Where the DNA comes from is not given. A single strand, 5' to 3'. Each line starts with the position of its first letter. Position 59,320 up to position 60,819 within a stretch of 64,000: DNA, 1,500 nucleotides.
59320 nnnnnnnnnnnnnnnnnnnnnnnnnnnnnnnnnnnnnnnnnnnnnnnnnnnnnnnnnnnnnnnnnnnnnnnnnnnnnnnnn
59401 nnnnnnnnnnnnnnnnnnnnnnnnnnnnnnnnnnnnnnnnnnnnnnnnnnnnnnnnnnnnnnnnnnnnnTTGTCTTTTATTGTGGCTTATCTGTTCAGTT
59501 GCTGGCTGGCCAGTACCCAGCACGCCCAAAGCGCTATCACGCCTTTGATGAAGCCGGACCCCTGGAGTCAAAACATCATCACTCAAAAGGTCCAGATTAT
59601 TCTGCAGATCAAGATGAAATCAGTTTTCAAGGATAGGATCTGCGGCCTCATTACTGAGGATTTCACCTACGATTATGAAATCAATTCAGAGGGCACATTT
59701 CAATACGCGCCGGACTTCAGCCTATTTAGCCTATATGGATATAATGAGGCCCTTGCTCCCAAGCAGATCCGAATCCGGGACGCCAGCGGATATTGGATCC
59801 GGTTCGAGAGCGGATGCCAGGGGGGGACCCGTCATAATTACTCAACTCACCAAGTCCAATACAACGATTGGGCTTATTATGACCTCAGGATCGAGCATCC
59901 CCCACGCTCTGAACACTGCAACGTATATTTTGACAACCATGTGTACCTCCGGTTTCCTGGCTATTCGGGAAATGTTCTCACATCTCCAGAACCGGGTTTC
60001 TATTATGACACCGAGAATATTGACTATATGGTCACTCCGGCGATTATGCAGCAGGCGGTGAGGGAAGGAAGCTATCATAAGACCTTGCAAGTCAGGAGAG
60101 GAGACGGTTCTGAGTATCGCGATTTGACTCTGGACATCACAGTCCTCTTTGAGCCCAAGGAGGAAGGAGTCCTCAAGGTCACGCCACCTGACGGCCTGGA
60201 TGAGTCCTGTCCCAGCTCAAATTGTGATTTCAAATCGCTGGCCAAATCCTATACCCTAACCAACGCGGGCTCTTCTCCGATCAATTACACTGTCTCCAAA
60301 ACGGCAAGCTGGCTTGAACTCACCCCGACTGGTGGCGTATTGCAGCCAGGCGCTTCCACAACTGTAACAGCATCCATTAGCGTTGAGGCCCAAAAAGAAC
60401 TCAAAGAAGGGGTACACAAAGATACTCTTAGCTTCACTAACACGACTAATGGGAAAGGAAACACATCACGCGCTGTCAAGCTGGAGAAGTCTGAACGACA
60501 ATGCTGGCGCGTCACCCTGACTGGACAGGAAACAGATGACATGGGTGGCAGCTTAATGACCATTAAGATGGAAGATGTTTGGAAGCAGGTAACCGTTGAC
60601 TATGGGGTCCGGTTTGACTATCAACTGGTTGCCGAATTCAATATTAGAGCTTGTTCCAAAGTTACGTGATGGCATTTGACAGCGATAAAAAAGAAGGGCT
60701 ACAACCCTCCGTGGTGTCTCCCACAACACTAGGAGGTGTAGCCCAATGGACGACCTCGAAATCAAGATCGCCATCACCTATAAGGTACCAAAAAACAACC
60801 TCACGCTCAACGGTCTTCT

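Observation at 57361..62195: Mosaic, probably horizontally acquired island: AT-rich spacer, class-C beta-lactamase-family hydrolase, tRNA-Leu remnant, low-GC Ig-like gene, IS element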

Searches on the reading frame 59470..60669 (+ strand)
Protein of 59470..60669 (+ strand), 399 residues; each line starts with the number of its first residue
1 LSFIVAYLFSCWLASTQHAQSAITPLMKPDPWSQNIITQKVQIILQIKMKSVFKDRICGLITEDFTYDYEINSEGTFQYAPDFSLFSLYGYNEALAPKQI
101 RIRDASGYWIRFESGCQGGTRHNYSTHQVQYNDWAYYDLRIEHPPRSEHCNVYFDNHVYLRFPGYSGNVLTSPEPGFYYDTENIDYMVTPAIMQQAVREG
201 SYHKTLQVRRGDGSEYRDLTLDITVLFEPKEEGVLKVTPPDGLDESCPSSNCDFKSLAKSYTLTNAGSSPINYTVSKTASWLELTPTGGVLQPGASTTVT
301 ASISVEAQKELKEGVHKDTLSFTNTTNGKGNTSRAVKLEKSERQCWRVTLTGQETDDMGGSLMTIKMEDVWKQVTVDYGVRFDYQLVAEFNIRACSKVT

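Call 8: search_protein_families(library=pfam, proteins=[window:59470-60669:+], max_evalue=0.01)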
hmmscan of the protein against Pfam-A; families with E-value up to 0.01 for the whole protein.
window:59470-60669:+ (399 aa): 6 families
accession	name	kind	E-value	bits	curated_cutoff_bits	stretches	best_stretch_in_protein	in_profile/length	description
PF19190.6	BACON_2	-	1.2e-08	35.2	25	1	259-324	21-83/94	Viral BACON domain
PF22544.2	HYDIN_VesB_CFA65-like_Ig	-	7.3e-05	23.4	25.5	1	255-329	19-91/100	HYDIN/CFA65/VesB-like, Ig-like domain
PF22076.2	Cep192_D6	-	0.0011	19.6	35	1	256-310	21-75/101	Cep192 domain 6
PF24507.1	Ig_CFAP65_4th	-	0.0042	17.9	27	0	261-301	2-44/76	CFAP65, fourth Ig-like domain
PF21310.3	OCRL-like_ASH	-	0.0045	17.5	27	0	259-318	19-85/109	Inositol polyphosphate 5-phosphatase OCRL-like, ASH domain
PF25249.1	Ig_CFAP65_7th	-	0.007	16.6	28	0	259-350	22-116/120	CFAP65, seventh Ig-like domain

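Call 9: search_protein_families(library=ncbifam, proteins=[window:59470-60669:+], max_evalue=0.01)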
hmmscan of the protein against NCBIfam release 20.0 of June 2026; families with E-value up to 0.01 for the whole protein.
window:59470-60669:+ (399 aa): 0 families

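Call 26: find_encoding_contigs(protein=window:59470-60669:+, flank=10000, max_places=10)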
Protein window:59470-60669:+ (399 aa): no gene with exactly this product is on record in the collection.

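Call 30: find_homologous_proteins(query=window:59470-60669:+, max_evalue=0.001)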
Query window:59470-60669:+ (399 aa): 22 proteins with E <= 0.001 among 1866 candidates.
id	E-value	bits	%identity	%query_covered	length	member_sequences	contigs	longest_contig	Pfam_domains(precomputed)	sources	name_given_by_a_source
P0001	8.5e-273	922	100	99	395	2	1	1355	PF19190.7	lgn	-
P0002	2.1e-155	535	65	97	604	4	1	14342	PF19190.7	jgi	jgi:hypothetical protein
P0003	6.3e-60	221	41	82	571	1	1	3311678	PF19190.7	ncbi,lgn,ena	-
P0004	4.2e-59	218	38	82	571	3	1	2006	PF19190.7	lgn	-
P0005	4.2e-59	218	39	84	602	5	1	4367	PF19190.7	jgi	jgi:hypothetical protein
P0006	7.8e-58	214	40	82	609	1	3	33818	PF19190.7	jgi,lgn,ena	-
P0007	1.7e-55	206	38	84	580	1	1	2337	PF19190.7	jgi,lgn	jgi:hypothetical protein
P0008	2.2e-54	203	39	82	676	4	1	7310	PF19190.7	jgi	jgi:hypothetical protein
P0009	1.2e-53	200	37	82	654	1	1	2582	-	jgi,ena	-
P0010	1.5e-53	200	49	53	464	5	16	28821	PF19190.7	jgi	-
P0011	4.5e-51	192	37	82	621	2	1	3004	-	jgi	jgi:hypothetical protein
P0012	2.9e-49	186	53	43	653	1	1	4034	-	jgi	jgi:hypothetical protein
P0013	1.3e-44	171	43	55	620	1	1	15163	PF22544.3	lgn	-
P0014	4.2e-42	162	44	51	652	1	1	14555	-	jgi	jgi:hypothetical protein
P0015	1.8e-41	160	42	40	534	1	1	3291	PF19190.7,PF22076.3,PF22544.3,PF00041.28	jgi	jgi:hypothetical protein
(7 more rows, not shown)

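Call 31: find_encoding_contigs(protein=P0002, flank=10000, max_places=5)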
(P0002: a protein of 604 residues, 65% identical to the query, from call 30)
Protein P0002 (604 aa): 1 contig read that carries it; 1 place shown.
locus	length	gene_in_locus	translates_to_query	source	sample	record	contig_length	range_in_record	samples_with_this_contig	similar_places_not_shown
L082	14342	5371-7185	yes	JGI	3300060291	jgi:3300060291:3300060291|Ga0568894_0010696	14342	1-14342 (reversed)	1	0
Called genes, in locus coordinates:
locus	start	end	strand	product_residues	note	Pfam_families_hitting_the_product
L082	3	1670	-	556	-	?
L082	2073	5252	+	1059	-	PF13240:Zn_Ribbon_1 (weak), PF00069:Pkinase, PF01636:APH (faint), PF07714:PK_Tyr_Ser-Thr, PF03109:ABC1 (weak), PF00515:TPR_1 (faint), PF07719:TPR_2 (faint), PF13424:TPR_12 (weak), +11 more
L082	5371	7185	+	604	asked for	PF19190:BACON_2 (weak)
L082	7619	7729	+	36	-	-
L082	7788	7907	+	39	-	-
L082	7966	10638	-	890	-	PF00069:Pkinase, PF01636:APH (faint), PF07714:PK_Tyr_Ser-Thr, PF03109:ABC1 (weak), PF13414:TPR_11 (faint), PF13428:TPR_14 (faint), PF25062:ARM_TT21_N (weak), PF14559:TPR_19 (weak), +9 more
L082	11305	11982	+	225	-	-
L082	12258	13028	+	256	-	-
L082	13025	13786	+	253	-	-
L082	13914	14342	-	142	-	?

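Call 32: find_encoding_contigs(protein=P0001, flank=10000, max_places=5)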
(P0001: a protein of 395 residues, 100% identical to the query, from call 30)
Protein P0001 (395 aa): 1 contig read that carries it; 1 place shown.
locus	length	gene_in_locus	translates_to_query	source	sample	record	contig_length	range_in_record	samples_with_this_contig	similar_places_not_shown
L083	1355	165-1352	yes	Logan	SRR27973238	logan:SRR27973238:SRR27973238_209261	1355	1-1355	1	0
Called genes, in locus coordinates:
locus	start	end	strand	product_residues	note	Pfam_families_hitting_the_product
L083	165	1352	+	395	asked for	PF19190:BACON_2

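Call 39: find_encoding_contigs(protein=P0003, flank=10000, max_places=3)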
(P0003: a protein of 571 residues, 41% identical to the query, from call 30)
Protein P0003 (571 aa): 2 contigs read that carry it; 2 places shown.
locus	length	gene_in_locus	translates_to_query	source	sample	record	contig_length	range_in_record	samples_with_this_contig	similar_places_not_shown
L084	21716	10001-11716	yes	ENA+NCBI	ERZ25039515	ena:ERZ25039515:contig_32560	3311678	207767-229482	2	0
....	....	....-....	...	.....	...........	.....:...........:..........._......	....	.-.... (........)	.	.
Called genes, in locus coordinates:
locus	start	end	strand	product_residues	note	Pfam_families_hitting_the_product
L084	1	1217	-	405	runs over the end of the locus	PF01408:GFO_IDH_MocA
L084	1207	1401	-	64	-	-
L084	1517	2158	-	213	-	PF01810:LysE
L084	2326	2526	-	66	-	-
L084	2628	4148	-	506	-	PF03544:TonB_C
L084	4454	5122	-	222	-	PF13441:Gly-zipper_YMGG, PF13488:Gly-zipper_Omp, PF00691:OmpA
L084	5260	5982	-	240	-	PF09335:VTT_dom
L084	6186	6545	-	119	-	-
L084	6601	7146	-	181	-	PF07336:ABATE, PF11706:zf-CGNR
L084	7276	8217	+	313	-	PF13183:Fer4_8 (faint), PF13237:Fer4_10 (faint), PF00037:Fer4 (faint), PF13484:Fer4_16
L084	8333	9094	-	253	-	PF00753:Lactamase_B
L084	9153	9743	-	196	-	PF07617:DUF1579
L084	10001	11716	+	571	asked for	PF19190:BACON_2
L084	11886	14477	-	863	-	PF00069:Pkinase, PF01636:APH (faint), PF07714:PK_Tyr_Ser-Thr, PF12895:ANAPC3 (faint), PF13414:TPR_11 (faint), PF00515:TPR_1 (faint), PF07719:TPR_2 (faint), PF13174:TPR_6 (faint), +6 more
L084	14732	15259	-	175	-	-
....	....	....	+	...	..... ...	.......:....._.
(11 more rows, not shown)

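Call 40: find_encoding_contigs(protein=P0006, flank=10000, max_places=3)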
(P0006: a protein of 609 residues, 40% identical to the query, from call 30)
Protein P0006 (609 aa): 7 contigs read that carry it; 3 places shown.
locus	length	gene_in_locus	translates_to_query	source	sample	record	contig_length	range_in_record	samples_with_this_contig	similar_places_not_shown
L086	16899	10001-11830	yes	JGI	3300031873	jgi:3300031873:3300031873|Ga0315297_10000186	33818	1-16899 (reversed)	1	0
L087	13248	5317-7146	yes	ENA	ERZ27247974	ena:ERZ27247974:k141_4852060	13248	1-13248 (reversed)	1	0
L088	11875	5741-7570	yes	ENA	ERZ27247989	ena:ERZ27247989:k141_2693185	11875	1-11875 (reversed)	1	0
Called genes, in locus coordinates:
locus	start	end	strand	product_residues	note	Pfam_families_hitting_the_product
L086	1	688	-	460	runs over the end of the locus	PF03544:TonB_C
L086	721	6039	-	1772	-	PF07719:TPR_2 (faint), PF13181:TPR_8 (faint), PF13428:TPR_14 (faint), PF00515:TPR_1 (faint), PF13414:TPR_11 (faint), PF14559:TPR_19 (weak)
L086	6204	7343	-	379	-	PF02275:CBAH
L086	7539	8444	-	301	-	PF04397:LytTR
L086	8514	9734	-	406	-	PF01566:Nramp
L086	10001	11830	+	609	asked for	PF19190:BACON_2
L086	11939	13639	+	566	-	-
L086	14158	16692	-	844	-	PF00069:Pkinase, PF01636:APH (faint), PF07714:PK_Tyr_Ser-Thr, PF03109:ABC1 (weak), PF13414:TPR_11 (faint), PF07719:TPR_2 (faint), PF13424:TPR_12 (weak), PF00515:TPR_1 (weak), +6 more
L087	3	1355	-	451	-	?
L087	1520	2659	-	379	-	PF02275:CBAH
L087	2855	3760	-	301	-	PF04397:LytTR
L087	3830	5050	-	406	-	PF01566:Nramp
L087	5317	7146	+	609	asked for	PF19190:BACON_2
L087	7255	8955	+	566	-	-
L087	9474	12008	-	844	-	PF00069:Pkinase, PF01636:APH (faint), PF07714:PK_Tyr_Ser-Thr, PF03109:ABC1 (weak), PF13414:TPR_11 (faint), PF07719:TPR_2 (faint), PF13424:TPR_12 (weak), PF00515:TPR_1 (weak), +6 more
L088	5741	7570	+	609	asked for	PF19190:BACON_2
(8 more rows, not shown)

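Call 76: search_protein_families(library=pfam, proteins=[L086:11939-13639:+], max_evalue=0.00001)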
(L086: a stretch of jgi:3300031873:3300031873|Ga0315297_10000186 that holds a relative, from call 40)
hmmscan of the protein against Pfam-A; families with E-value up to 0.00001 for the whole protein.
L086:11939-13639:+ (566 aa): 0 families
